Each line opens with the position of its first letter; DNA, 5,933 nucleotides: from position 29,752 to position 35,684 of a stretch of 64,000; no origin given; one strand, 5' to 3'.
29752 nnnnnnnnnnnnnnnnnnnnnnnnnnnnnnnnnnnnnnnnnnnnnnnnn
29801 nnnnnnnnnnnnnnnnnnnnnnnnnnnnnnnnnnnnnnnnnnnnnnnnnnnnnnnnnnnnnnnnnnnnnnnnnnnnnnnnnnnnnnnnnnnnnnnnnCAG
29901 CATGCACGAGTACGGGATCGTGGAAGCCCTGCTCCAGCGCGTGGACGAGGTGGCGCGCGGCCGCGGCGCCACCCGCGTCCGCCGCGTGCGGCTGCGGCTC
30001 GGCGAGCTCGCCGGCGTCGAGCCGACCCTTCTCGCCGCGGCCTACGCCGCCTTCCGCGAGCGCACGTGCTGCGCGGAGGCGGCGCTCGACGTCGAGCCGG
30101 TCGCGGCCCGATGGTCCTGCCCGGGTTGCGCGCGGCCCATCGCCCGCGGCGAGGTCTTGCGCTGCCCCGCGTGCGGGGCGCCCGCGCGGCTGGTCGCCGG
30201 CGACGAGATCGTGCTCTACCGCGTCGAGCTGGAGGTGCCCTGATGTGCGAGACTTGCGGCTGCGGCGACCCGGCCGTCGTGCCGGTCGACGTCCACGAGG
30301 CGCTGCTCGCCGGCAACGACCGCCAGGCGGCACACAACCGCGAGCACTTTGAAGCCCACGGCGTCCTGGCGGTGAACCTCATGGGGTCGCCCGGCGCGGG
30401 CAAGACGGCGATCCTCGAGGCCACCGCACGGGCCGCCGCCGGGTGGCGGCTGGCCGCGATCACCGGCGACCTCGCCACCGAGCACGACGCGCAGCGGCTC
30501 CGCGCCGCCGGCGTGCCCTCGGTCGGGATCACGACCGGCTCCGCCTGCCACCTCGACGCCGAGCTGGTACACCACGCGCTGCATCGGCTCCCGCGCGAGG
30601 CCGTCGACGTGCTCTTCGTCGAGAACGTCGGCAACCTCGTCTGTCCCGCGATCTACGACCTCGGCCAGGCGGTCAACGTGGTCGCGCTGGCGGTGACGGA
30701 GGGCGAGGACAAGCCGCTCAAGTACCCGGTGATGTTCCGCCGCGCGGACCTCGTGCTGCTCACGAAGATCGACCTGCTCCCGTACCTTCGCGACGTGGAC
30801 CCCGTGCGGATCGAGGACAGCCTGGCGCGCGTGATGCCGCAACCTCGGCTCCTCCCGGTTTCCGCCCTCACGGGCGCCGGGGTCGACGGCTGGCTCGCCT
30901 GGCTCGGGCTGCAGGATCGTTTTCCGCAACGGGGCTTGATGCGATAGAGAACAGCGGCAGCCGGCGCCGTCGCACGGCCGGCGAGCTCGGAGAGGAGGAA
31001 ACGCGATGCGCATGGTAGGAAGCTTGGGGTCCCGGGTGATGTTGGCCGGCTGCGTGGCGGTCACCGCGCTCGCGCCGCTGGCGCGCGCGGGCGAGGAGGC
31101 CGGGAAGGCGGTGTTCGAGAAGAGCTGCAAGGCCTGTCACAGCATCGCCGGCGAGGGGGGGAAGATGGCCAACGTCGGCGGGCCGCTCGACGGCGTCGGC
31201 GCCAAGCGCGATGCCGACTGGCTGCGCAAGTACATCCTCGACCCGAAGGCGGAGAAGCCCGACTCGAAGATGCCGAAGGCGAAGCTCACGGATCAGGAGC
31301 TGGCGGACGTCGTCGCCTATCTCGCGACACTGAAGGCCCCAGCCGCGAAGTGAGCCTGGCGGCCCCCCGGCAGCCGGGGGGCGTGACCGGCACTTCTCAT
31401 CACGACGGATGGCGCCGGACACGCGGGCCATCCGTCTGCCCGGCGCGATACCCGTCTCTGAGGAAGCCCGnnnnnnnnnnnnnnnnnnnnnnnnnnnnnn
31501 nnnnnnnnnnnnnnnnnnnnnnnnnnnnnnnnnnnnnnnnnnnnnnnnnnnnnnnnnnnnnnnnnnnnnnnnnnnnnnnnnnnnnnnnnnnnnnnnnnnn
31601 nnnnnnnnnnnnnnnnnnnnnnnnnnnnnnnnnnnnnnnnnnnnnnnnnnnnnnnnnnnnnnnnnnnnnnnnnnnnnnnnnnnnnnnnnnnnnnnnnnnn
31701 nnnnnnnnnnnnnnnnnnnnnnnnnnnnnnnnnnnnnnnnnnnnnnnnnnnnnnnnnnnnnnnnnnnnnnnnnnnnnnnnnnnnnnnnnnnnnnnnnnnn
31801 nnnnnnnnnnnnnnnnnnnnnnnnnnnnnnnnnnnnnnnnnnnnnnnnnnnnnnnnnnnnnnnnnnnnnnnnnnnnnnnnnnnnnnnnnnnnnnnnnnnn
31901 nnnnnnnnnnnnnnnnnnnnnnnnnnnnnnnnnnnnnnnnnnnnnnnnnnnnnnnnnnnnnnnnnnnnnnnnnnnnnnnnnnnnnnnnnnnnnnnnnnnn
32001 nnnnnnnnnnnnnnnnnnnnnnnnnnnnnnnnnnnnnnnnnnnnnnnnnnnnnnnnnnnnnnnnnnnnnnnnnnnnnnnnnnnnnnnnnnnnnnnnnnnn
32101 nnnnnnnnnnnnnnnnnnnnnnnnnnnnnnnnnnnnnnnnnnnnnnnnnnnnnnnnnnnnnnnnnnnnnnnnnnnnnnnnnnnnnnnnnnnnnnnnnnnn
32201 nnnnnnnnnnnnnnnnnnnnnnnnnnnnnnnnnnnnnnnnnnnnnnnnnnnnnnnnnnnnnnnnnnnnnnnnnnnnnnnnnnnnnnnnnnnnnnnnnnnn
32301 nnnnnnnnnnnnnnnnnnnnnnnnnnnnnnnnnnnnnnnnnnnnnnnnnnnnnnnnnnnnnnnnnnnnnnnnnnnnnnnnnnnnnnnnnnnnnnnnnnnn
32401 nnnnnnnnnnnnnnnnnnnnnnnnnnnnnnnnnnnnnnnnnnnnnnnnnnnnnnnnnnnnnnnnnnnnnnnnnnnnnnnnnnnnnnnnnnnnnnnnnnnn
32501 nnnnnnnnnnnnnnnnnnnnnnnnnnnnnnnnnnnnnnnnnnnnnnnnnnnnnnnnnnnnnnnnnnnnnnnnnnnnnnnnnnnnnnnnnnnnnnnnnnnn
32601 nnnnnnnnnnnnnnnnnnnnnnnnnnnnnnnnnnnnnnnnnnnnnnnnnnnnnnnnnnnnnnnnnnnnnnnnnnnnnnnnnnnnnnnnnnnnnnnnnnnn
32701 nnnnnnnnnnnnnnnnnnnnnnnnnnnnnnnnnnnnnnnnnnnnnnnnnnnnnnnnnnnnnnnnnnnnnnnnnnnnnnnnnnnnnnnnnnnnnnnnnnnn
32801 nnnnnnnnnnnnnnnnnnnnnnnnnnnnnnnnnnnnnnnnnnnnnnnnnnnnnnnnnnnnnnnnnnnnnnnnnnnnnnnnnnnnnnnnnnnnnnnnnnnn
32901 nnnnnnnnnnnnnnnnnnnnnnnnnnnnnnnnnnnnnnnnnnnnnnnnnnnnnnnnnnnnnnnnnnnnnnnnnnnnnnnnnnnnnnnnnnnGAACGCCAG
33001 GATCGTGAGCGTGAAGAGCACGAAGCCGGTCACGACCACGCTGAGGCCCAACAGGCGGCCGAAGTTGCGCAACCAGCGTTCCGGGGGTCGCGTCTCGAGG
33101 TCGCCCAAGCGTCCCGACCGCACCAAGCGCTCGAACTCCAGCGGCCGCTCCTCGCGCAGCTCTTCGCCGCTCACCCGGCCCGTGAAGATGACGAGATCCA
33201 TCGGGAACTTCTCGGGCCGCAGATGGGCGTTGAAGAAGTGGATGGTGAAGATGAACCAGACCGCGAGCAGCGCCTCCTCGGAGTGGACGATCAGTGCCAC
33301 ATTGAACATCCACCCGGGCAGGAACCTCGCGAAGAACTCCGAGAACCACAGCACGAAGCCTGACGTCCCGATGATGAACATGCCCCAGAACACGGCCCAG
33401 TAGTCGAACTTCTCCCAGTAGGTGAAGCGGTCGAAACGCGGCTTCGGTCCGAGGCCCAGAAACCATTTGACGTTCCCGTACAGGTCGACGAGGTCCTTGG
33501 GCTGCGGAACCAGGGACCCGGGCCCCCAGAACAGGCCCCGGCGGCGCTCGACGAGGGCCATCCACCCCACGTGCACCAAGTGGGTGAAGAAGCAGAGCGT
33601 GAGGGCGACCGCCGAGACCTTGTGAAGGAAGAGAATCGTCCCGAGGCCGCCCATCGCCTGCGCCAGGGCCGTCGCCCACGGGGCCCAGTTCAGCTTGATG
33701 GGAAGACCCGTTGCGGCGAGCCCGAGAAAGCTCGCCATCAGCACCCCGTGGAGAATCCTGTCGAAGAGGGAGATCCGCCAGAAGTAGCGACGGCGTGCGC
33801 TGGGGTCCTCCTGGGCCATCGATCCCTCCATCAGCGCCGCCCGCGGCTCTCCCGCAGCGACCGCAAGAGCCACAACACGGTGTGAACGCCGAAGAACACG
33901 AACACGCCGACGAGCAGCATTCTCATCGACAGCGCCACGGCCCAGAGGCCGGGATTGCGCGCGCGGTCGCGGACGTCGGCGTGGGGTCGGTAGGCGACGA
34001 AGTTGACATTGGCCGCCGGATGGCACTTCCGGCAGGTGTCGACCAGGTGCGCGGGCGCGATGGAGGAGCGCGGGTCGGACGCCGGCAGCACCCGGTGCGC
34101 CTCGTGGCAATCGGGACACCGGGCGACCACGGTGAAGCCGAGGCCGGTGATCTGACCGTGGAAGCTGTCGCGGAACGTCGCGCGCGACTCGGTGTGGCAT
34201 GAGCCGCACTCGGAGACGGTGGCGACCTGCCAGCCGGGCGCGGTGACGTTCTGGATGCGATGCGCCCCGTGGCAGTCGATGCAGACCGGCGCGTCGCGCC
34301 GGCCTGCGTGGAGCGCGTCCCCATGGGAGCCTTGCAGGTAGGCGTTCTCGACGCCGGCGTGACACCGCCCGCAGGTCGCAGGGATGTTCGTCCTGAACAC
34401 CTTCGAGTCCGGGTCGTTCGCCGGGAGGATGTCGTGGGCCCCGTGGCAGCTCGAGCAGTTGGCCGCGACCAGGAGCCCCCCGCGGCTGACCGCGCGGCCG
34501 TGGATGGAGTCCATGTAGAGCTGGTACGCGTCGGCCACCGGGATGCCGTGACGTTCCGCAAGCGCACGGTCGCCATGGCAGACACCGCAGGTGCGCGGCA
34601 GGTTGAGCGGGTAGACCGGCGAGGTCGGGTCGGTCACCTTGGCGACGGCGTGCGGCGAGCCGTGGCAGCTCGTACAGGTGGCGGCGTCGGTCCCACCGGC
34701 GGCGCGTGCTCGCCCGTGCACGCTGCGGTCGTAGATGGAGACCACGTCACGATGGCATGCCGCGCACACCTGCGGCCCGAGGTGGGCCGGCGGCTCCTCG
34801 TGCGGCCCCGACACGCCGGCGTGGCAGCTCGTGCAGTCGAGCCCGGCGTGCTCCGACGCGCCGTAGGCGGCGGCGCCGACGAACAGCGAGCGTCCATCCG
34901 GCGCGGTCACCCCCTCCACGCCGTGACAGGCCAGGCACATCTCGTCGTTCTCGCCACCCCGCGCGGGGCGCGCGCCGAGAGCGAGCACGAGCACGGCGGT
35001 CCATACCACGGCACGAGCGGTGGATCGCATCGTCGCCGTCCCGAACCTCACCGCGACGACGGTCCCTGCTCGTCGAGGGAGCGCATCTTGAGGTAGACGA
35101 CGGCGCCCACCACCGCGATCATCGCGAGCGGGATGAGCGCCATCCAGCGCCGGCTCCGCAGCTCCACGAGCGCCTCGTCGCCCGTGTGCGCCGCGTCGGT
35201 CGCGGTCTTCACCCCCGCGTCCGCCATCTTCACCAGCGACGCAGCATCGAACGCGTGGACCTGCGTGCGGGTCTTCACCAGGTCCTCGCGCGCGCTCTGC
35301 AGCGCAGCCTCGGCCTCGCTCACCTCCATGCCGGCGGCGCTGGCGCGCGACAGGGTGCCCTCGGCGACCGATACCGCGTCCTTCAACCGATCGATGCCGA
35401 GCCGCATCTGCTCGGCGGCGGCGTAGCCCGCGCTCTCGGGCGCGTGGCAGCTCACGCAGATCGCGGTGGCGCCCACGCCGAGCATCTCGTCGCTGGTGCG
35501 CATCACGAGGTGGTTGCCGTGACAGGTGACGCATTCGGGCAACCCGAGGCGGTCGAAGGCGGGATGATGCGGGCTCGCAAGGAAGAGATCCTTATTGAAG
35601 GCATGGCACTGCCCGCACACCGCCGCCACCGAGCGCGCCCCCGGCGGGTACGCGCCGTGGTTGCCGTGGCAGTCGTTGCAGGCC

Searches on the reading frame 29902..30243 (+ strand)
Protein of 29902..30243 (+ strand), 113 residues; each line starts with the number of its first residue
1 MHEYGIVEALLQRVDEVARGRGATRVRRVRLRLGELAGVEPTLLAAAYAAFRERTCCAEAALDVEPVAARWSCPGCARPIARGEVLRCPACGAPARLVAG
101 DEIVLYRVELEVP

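Call 18: search_protein_families(library=pfam, proteins=[window:29902-30243:+], max_evalue=0.01)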
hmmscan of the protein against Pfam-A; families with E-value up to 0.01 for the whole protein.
window:29902-30243:+ (113 aa): 2 families
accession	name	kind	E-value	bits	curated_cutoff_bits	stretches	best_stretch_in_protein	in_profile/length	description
PF01155.25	HypA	-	9.6e-25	87.2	28.9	1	1-109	1-111/112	Hydrogenase/urease nickel incorporation, metallochaperone, hypA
PF14446.12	Prok-RING_1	-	0.0027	18.1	29.1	1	72-94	6-29/54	Prokaryotic RING finger family 1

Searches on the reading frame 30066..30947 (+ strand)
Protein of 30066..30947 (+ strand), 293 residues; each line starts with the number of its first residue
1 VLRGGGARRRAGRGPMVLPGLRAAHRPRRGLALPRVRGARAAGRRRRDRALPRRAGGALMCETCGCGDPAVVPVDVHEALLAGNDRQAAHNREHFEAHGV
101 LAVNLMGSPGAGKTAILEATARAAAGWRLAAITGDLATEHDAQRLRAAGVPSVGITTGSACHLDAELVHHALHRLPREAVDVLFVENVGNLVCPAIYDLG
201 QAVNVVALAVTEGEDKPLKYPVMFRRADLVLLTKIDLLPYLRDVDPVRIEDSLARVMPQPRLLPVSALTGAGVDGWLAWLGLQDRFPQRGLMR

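Call 18: search_protein_families(library=pfam, proteins=[window:30066-30947:+], max_evalue=0.01)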
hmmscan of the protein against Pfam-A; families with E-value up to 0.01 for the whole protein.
window:30066-30947:+ (293 aa): 3 families
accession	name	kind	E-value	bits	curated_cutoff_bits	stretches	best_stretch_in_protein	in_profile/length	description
PF02492.25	cobW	-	2.2e-21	76.7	20.7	1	103-245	3-163/180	CobW/HypB/UreG, nucleotide-binding domain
PF13191.12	AAA_16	-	0.0062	17.5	32.6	0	98-135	22-59/167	AAA ATPase domain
PF13604.12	AAA_30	-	0.0075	16.5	27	1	86-155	5-73/191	AAA domain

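Call 58: search_protein_families(library=ncbifam, proteins=[window:30066-30947:+], max_evalue=0.001)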
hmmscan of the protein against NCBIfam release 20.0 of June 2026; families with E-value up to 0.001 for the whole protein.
window:30066-30947:+ (293 aa): 3 families
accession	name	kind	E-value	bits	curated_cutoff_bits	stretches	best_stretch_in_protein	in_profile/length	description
TIGR00073.1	hypB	equivalog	3e-73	245.9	121.2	1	75-281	5-211/217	hydrogenase nickel incorporation protein HypB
NF007775.0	PRK10463.1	equivalog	3e-68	230.3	385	1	75-283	79-287/290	hydrogenase nickel incorporation protein HypB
TIGR00101.1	ureG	equivalog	9.1e-11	41.9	204.2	1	102-242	3-154/199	urease accessory protein UreG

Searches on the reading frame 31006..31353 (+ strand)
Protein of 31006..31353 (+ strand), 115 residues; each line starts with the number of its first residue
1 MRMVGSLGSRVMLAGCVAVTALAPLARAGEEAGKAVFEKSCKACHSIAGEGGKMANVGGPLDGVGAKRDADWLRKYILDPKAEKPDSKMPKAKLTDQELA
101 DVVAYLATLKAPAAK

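Call 18: search_protein_families(library=pfam, proteins=[window:31006-31353:+], max_evalue=0.01)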
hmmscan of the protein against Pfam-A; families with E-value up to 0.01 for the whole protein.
window:31006-31353:+ (115 aa): 3 families
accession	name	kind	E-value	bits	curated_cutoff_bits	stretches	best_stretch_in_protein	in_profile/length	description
PF00034.26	Cytochrom_C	-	3.1e-15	57.7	21.3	1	31-110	2-90/90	Cytochrome c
PF13442.11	Cytochrome_CBB3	-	1.7e-09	38.3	27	1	31-106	4-68/68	Cytochrome C oxidase, cbb3-type, subunit III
PF02433.20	FixO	-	4.3e-05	23.5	29.6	1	58-105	103-150/219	Cytochrome C oxidase, mono-heme subunit/FixO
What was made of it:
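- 31006..31353 (+): Periplasmic monohaem class-I cytochrome c (here called cytc2), a recurrent partner of the decahaem family. PF00034 scores 57.7 bits (call 18).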

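Call 58: search_protein_families(library=ncbifam, proteins=[window:31006-31353:+], max_evalue=0.001)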
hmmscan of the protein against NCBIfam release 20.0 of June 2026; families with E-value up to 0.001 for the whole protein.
window:31006-31353:+ (115 aa): 12 families
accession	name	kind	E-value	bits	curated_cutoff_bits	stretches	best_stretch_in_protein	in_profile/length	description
TIGR04485.1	thiosulf_SoxX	equivalog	2e-13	50.8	61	1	41-109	5-78/78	sulfur oxidation c-type cytochrome SoxX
TIGR02603.1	CxxCH_TIGR02603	domain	1.4e-10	41.3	68.15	1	31-82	4-52/134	putative heme-binding domain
NF045774.1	cytochro_C551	exception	7.5e-08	32.3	118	1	8-110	11-110/110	cytochrome c551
NF043008.1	Cyt550_Brdyrhiz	equivalog_domain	9.7e-08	32.2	240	1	11-67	10-61/131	cytochrome c-550 CycA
NF050122.1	bc1_QcrC_actin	exception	4.8e-06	26.1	200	1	28-110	39-118/253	cytochrome bc1 complex diheme cytochrome c subunit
NF040971.1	cytc_ExtS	equivalog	1.8e-05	24.1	100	1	31-106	79-147/262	selenite/tellurite reduction operon c-type cytochrome lipoprotein ExtS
NF011055.0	PRK14487.1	subfamily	2.3e-05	24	218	0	58-109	109-160/212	cbb3-type cytochrome c oxidase subunit II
TIGR00781.1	ccoO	equivalog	4.3e-05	23.3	200.65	1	57-111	102-156/232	cytochrome-c oxidase, cbb3-type subunit II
NF045773.1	cytochro_C550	exception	6.6e-05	22.8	125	1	30-107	49-117/118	cytochrome c550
TIGR00782.1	ccoP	equivalog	0.00015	21.2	179.95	1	25-110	102-193/285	cytochrome-c oxidase, cbb3-type subunit III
NF045930.1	Cytc6PetJCyano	equivalog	0.00025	21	135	0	15-106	11-102/110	cytochrome c6 PetJ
NF011054.0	PRK14486.1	equivalog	0.0005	19.7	447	0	60-103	106-149/294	putative bifunctional cbb3-type cytochrome c oxidase subunit II/cytochrome c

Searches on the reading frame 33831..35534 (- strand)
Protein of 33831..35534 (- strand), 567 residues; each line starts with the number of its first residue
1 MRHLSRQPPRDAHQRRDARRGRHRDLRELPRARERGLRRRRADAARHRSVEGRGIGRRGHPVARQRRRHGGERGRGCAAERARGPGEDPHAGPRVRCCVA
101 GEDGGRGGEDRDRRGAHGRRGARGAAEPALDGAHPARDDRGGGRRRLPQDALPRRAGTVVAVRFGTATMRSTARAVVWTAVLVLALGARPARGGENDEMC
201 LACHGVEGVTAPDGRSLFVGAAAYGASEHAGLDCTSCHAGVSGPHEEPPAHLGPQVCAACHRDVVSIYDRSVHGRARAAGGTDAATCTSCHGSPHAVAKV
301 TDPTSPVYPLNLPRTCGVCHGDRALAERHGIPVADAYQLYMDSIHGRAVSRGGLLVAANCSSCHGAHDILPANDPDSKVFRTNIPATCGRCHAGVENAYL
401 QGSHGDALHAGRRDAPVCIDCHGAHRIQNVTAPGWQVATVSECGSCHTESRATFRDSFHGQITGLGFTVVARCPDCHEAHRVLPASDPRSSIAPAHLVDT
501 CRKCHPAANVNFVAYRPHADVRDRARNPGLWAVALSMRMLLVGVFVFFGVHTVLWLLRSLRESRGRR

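Call 45: search_protein_families(library=pfam, proteins=[window:33831-35534:-], max_evalue=0.01)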
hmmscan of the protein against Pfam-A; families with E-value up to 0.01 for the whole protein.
window:33831-35534:- (567 aa): 7 families
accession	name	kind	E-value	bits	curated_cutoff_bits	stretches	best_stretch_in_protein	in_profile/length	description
PF14537.11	Cytochrom_c3_2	-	2.4e-14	54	25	2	196-261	25-78/79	Cytochrome c3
PF14522.11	Cytochrome_C7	-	9.9e-14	51.4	24.8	5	385-448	13-67/67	Cytochrome c7 and related cytochrome c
PF09699.15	Paired_CXXCH_1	-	4.8e-10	39.4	20.6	1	357-394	5-38/41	Doubled CXXCH motif (Paired_CXXCH_1)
PF22113.1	Mtrc-MtrF_II-IV_dom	-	3e-09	37.1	30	1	283-428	5-169/176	Outer membrane cytochrome MtrC/MtrF-like, domains II/IV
PF03264.19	Cytochrom_NNT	-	8.9e-09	35.7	24.1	0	441-483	37-78/174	NapC/NirT cytochrome c family, N-terminal region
PF02085.21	Cytochrom_CIII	-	4.5e-06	27.4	22.9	1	223-320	22-101/101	Class III cytochrome C family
PF00684.25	DnaJ_CXXCXGXG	-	0.00039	21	32.7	0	278-324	9-52/65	DnaJ central domain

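Call 58: search_protein_families(library=ncbifam, proteins=[window:33831-35534:-], max_evalue=0.001)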
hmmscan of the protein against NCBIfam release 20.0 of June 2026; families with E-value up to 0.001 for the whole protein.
window:33831-35534:- (567 aa): 7 families
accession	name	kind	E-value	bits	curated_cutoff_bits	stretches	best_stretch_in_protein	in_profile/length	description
TIGR03508.1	decahem_SO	subfamily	1.2e-18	67.6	192.2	2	337-513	14-182/258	DmsE family decaheme c-type cytochrome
NF041028.1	decahem_GSU2203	exception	2.6e-11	43.3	325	1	321-513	44-215/317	GSU2203 family decaheme c-type cytochrome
NF008659.0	PRK11659.1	equivalog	4.4e-07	29.8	184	0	383-509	44-171/188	cytochrome c nitrite reductase pentaheme subunit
TIGR04257.1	nanowire_3heme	domain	2.6e-06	27.5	40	0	358-396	24-62/75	c(7)-type cytochrome triheme domain-containing protein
TIGR03146.1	cyt_nit_nrfB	equivalog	4.7e-05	23.7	166.6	0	255-293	12-49/145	cytochrome c nitrite reductase pentaheme subunit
TIGR01905.1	paired_CXXCH_1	subfamily_domain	5.5e-05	23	25.2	0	232-264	7-39/41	doubled CXXCH domain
TIGR02161.1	napC_nirT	subfamily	5.7e-05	23.1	310.6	0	255-296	46-86/185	periplasmic nitrate (or nitrite) reductase c-type cytochrome, NapC/NirT family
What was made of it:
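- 33831..36290 (-): Two multihaem cytochromes of about 400 aa each (33831-35030 and about 35048-36290). Pfam multihaem families match, and both show sub-threshold DmsE-family similarity (calls 45, 58).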
